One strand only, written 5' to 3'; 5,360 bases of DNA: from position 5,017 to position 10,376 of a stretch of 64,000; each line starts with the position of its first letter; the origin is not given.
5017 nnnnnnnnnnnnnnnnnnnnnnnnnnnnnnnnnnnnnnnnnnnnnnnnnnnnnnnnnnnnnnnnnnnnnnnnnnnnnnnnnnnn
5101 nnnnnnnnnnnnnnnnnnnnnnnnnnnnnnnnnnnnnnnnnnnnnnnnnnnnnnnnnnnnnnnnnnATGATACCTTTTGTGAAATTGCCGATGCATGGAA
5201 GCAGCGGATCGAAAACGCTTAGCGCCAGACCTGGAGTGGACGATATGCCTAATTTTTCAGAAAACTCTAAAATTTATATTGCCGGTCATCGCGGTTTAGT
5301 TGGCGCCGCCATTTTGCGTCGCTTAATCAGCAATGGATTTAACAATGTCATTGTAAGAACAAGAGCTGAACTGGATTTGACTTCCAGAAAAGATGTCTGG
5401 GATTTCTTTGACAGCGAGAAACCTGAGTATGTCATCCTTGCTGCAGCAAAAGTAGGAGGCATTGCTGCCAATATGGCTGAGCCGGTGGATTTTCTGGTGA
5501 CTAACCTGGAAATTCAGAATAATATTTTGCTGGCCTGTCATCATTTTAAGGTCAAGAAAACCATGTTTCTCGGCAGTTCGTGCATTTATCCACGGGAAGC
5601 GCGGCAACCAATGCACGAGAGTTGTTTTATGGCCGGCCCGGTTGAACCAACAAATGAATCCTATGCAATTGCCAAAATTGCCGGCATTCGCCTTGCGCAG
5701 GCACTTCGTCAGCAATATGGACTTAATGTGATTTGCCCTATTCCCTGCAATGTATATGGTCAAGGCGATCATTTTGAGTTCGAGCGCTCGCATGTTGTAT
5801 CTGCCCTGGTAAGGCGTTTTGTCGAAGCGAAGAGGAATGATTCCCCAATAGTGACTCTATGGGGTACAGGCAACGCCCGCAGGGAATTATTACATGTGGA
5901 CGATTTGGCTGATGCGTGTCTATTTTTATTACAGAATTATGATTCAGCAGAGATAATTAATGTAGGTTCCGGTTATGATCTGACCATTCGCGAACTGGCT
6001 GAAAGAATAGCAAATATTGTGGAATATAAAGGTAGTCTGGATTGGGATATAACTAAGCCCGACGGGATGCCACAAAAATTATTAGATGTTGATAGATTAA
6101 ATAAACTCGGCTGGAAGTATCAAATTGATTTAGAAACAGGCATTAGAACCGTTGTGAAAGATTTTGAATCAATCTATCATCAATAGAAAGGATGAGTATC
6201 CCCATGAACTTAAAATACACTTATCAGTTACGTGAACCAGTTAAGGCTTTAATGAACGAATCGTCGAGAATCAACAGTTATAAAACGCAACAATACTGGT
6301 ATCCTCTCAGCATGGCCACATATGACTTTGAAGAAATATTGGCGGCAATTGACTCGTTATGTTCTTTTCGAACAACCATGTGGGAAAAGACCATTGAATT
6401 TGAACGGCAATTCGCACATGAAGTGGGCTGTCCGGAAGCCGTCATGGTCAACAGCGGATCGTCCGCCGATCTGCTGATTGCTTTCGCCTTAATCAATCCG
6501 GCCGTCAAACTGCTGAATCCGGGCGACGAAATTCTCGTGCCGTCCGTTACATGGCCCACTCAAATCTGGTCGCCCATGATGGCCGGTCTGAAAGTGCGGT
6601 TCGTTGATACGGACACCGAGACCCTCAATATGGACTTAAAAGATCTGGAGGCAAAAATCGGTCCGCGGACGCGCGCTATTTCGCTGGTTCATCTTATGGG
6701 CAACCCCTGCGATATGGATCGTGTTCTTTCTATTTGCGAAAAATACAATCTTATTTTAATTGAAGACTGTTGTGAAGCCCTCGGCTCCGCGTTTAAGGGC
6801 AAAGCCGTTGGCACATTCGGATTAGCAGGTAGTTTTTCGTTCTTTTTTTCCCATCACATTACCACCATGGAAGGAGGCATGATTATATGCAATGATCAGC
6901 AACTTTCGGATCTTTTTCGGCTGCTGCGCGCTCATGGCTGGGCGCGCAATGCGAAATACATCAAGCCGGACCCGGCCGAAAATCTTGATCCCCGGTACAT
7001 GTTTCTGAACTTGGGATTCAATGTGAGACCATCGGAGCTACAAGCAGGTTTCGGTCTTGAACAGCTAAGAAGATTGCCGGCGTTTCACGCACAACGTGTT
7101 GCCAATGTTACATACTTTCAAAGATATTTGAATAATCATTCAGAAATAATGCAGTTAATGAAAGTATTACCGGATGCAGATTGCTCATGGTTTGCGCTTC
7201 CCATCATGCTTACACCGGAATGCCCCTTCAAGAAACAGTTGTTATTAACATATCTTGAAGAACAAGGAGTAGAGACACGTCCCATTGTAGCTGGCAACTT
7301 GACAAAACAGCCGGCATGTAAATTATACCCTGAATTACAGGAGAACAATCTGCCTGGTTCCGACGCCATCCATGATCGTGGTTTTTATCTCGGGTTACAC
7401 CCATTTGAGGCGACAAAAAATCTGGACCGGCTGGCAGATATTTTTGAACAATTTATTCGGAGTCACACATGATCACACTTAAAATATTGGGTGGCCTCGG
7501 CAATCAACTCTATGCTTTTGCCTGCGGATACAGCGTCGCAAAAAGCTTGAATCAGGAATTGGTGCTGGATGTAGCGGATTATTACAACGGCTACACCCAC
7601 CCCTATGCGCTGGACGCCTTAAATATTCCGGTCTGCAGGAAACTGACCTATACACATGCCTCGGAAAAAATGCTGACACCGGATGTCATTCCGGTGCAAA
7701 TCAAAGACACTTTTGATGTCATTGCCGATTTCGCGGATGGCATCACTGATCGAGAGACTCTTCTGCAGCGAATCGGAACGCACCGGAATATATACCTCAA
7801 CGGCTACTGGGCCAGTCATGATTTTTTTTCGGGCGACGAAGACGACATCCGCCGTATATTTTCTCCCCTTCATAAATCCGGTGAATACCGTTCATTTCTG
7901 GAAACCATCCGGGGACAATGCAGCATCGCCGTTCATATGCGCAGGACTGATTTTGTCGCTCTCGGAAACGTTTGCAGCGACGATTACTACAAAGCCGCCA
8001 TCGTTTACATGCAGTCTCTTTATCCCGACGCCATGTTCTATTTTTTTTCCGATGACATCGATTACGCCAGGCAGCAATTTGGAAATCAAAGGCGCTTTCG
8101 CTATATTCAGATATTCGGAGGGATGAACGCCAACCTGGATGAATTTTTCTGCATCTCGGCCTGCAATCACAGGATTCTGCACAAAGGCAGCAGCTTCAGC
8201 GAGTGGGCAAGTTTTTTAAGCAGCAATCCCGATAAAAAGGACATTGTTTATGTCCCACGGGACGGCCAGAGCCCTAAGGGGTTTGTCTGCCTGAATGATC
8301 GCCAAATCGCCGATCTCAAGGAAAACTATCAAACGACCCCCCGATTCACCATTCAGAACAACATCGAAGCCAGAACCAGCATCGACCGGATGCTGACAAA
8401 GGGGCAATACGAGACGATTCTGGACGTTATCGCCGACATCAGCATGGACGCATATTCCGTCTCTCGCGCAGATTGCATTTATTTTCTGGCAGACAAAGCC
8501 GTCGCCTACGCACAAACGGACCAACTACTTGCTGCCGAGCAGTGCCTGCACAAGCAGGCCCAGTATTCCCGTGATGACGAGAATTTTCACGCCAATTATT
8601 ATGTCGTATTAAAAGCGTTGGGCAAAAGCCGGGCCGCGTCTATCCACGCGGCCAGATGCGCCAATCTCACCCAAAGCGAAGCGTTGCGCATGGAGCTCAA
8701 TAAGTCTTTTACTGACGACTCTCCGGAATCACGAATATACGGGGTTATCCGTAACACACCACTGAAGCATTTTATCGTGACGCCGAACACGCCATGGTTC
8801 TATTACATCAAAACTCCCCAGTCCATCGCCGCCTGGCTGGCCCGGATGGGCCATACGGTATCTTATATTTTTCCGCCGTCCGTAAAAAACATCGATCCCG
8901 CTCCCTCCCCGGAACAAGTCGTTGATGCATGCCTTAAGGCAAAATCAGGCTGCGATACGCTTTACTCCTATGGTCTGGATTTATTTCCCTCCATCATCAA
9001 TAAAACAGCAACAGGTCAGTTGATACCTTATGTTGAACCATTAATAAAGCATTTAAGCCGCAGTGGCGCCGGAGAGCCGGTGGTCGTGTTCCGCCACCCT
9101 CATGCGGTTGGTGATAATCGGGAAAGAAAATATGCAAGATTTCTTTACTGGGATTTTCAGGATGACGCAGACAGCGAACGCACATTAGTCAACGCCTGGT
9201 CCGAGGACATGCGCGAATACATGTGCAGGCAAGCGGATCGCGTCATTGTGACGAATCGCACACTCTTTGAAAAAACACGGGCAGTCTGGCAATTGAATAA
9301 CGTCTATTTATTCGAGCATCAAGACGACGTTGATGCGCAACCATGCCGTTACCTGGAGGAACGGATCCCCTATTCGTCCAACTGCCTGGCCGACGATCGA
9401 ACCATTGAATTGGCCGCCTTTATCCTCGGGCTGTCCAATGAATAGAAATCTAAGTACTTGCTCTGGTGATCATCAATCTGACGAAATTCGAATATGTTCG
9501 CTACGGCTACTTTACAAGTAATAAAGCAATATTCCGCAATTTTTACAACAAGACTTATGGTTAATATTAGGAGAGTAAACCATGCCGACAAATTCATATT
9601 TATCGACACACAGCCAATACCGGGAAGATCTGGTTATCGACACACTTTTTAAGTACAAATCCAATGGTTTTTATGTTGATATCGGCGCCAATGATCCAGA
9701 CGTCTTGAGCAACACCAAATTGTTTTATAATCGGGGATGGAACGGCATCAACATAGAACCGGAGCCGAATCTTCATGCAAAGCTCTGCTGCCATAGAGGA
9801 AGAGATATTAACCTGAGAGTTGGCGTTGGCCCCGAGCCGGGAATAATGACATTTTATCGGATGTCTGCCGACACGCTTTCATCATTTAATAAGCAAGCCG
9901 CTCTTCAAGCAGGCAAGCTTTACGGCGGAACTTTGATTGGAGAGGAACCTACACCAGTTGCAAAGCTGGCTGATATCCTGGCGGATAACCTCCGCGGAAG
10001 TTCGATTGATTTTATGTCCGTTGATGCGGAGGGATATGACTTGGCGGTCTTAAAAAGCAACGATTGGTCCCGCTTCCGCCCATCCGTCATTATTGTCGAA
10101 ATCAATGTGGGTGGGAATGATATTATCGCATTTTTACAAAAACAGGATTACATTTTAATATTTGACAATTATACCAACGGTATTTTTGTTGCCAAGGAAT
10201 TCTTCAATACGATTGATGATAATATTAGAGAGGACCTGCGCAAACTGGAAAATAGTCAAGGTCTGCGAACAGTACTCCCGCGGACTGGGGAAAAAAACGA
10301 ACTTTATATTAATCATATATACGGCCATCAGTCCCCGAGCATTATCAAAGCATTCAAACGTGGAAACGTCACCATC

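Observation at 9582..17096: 2504-aa single-ORF glycan assembly line converging on the flagellin unit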

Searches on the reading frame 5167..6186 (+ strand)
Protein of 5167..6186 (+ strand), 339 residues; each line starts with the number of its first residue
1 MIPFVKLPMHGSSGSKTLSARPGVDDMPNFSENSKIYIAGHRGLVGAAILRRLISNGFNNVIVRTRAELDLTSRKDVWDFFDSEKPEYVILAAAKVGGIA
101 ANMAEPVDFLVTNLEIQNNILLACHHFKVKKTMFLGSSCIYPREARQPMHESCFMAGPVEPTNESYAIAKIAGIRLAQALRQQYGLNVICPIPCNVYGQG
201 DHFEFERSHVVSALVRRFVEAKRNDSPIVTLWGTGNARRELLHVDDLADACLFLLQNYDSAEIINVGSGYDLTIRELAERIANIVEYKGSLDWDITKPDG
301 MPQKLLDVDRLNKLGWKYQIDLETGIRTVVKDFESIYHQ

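Call 6: search_protein_families(library=pfam, proteins=[window:5167-6186:+], max_evalue=0.001)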
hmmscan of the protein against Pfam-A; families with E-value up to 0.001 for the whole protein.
window:5167-6186:+ (339 aa): 3 families
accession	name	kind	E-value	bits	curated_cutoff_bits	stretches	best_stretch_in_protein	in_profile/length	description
PF01370.27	Epimerase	-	3.1e-60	204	20.9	1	36-267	1-240/240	NAD dependent epimerase/dehydratase family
PF16363.11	GDP_Man_Dehyd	-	9.5e-18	65.2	27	1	68-327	58-330/332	GDP-mannose 4,6 dehydratase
PF04321.23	RmlD_sub_bind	-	2e-06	27.6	27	1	35-96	2-62/287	RmlD substrate binding domain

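Call 56: search_protein_families(library=ncbifam, proteins=[window:5167-6186:+], max_evalue=0.00001)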
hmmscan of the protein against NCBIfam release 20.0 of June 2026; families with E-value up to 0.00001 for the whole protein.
window:5167-6186:+ (339 aa): 7 families
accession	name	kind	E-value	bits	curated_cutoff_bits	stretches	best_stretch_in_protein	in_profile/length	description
NF047922.1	GDPFucSynFcl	equivalog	1.6e-125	418.6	500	1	33-333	2-301/308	GDP-L-fucose synthase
TIGR01181.1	dTDP_gluc_dehyt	equivalog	1.1e-16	60.8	365.1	1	69-332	57-310/321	dTDP-glucose 4,6-dehydratase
TIGR01179.1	galE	equivalog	6.6e-16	58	262.3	1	67-328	52-320/332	UDP-glucose 4-epimerase GalE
TIGR04180.1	EDH_00030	hypoth_equivalog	1.8e-11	43.7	475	1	94-292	78-263/297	NAD-dependent 4,6-dehydratase LegB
TIGR02197.1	heptose_epim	equivalog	1.5e-08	34.2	274.6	1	38-300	3-274/316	ADP-glyceromanno-heptose 6-epimerase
NF008872.0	PRK11908.1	equivalog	5e-08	32.4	294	1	85-285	67-271/349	bifunctional UDP-4-keto-pentose/UDP-xylose synthase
NF007490.0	PRK10084.1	subfamily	1.2e-07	31.1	649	0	161-331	162-332/361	dTDP-glucose 4,6-dehydratase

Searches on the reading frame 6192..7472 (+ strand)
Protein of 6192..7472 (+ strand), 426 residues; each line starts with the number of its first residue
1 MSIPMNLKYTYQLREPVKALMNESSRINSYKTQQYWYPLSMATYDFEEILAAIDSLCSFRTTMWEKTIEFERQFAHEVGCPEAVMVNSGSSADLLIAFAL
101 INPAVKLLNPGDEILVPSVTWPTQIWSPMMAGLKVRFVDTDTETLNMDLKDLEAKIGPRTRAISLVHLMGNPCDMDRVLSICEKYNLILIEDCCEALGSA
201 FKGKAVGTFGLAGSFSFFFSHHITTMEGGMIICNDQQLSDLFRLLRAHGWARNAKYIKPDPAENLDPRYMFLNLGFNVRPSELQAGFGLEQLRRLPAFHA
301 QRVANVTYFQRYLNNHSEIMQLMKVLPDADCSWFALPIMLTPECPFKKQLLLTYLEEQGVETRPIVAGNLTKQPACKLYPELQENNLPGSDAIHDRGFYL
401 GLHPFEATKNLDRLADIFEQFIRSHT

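Call 6: search_protein_families(library=pfam, proteins=[window:6192-7472:+], max_evalue=0.001)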
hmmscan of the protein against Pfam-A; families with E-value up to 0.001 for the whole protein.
window:6192-7472:+ (426 aa): 3 families
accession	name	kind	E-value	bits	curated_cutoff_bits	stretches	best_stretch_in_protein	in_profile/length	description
PF01041.23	DegT_DnrJ_EryC1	-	8e-78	262.6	19.8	1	48-416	7-357/360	DegT/DnrJ/EryC1/StrS aminotransferase family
PF00155.27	Aminotran_1_2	-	9.4e-07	28.8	19.7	1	68-161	45-148/361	Aminotransferase class I and II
PF00266.25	Aminotran_5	-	6.2e-05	22.6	21.5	1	83-198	64-181/371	Aminotransferase class-V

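Call 56: search_protein_families(library=ncbifam, proteins=[window:6192-7472:+], max_evalue=0.00001)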
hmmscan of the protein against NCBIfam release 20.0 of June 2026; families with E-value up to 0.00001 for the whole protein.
window:6192-7472:+ (426 aa): 11 families
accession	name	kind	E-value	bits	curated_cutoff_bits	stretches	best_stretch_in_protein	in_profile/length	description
NF011936.0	PRK15407.1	equivalog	2.4e-90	303.3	423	1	12-424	12-438/440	lipopolysaccharide biosynthesis protein RfbH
TIGR03588.1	PseC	equivalog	7.3e-59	199.6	423.5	1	45-413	10-371/380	UDP-4-amino-4,6-dideoxy-N-acetyl-beta-L-altrosamine transaminase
TIGR04181.1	NHT_00031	hypoth_equivalog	2.7e-46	158.1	420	1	64-394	29-350/359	LegC family aminotransferase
NF008658.2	PRK11658.1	equivalog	9.1e-45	152.9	631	1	36-418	4-373/379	UDP-4-amino-4-deoxy-L-arabinose aminotransferase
NF008687.0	PRK11706.1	equivalog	6.1e-44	150.3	375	1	71-361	37-315/375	dTDP-4-amino-4,6-dideoxygalactose transaminase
TIGR02379.1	ECA_wecE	subfamily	6.7e-39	133.7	434.85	1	75-324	41-281/376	dTDP-4-amino-4,6-dideoxy-D-glucose transaminase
TIGR04427.1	PLP_DesI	equivalog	6.5e-27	94.6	650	1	68-320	55-281/390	dTDP-4-dehydro-6-deoxyglucose aminotransferase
NF041364.1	GntC_guanitoxin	equivalog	5.8e-09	35.3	415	1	81-192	60-173/356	guanitoxin biosynthesis PLP-dependent (S)-gamma-hydroxy-L-arginine cyclodehydratase GntC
NF004770.0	PRK06108.1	subfamily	1.8e-06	27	422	1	81-165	96-176/396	pyridoxal phosphate-dependent aminotransferase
TIGR03947.1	viomycin_VioD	equivalog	2.9e-06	26.4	390.9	1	79-173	67-155/359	capreomycidine synthase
NF006230.0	PRK08363.1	equivalog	3.8e-06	26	534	1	83-192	95-205/398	alanine aminotransferase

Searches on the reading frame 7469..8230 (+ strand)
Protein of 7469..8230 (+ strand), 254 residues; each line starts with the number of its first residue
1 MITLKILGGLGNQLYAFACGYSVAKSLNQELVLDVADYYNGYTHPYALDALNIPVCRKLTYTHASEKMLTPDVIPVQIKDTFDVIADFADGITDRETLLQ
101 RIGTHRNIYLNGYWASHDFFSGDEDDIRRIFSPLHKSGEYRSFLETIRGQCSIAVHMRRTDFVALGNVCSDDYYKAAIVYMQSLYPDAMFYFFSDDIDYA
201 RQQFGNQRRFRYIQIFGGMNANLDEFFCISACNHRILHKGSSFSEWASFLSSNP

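Call 73: search_protein_families(library=pfam, proteins=[window:7469-8230:+], max_evalue=0.1)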
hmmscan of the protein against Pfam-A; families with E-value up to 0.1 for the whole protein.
window:7469-8230:+ (254 aa): 1 family
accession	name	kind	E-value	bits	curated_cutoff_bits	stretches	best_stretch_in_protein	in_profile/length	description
PF01531.22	Glyco_transf_11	-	5.1e-18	65.8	23.9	1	93-253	109-268/298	Glycosyl transferase family 11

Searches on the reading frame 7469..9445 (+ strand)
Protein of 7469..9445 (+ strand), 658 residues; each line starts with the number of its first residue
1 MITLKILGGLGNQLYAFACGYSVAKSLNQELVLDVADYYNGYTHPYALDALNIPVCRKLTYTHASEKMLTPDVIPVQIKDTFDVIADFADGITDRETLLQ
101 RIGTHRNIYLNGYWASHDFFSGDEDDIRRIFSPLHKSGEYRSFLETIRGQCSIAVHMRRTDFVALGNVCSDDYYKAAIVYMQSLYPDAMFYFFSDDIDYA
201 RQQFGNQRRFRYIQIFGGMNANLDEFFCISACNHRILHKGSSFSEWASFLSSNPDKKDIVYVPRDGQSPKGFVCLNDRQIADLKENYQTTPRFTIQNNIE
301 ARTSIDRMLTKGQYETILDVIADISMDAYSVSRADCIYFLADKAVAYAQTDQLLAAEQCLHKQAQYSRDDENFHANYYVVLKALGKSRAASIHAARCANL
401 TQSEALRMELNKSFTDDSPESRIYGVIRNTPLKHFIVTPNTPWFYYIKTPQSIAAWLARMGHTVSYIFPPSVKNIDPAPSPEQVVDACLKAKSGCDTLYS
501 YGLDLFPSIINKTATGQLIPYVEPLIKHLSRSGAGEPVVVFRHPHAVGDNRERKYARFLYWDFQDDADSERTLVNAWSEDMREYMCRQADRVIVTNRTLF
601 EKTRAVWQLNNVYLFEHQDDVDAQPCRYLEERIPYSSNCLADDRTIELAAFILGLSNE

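Call 6: search_protein_families(library=pfam, proteins=[window:7469-9445:+], max_evalue=0.001)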
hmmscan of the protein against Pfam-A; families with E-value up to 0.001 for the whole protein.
window:7469-9445:+ (658 aa): 1 family
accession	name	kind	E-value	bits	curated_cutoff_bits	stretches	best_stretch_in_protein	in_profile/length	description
PF01531.22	Glyco_transf_11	-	1e-17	64.8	23.9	1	94-253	110-268/298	Glycosyl transferase family 11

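Call 56: search_protein_families(library=ncbifam, proteins=[window:7469-9445:+], max_evalue=0.00001)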
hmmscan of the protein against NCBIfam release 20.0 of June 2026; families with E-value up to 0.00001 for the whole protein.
window:7469-9445:+ (658 aa): 0 families

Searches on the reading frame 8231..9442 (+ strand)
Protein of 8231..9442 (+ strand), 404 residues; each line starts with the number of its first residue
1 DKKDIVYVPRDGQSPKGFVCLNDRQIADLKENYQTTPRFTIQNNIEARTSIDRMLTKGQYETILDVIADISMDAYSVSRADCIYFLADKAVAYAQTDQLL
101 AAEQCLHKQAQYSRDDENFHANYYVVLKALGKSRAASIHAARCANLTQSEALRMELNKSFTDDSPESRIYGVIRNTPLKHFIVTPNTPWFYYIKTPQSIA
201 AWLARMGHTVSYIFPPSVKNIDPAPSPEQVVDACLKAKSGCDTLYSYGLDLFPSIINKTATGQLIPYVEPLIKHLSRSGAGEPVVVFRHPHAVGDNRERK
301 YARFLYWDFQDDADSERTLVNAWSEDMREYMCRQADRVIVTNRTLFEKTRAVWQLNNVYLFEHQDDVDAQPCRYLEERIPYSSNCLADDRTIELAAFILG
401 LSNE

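Call 73: search_protein_families(library=pfam, proteins=[window:8231-9442:+], max_evalue=0.1)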
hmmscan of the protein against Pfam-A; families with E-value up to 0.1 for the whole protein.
window:8231-9442:+ (404 aa): 1 family
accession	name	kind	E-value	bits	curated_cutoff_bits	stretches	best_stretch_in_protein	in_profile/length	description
PF13579.12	Glyco_trans_4_4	-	0.038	14.8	29.7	0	278-351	91-144/158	Glycosyl transferase 4-like domain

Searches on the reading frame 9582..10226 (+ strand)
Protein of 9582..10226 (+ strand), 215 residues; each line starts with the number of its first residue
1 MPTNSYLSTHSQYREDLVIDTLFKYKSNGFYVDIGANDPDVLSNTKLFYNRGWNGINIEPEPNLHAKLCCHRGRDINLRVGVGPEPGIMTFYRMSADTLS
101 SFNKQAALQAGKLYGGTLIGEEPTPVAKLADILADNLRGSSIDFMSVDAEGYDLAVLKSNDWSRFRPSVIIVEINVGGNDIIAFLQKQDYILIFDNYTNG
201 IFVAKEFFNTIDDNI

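Call 24: search_protein_families(library=pfam, proteins=[window:9582-10226:+], max_evalue=0.1)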
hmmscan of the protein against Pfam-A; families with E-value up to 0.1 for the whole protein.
window:9582-10226:+ (215 aa): 1 family
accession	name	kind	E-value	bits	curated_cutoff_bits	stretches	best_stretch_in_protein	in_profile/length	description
PF05050.19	Methyltransf_21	-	2.6e-26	93.2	22.7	1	33-191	1-172/173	Methyltransferase FkbM domain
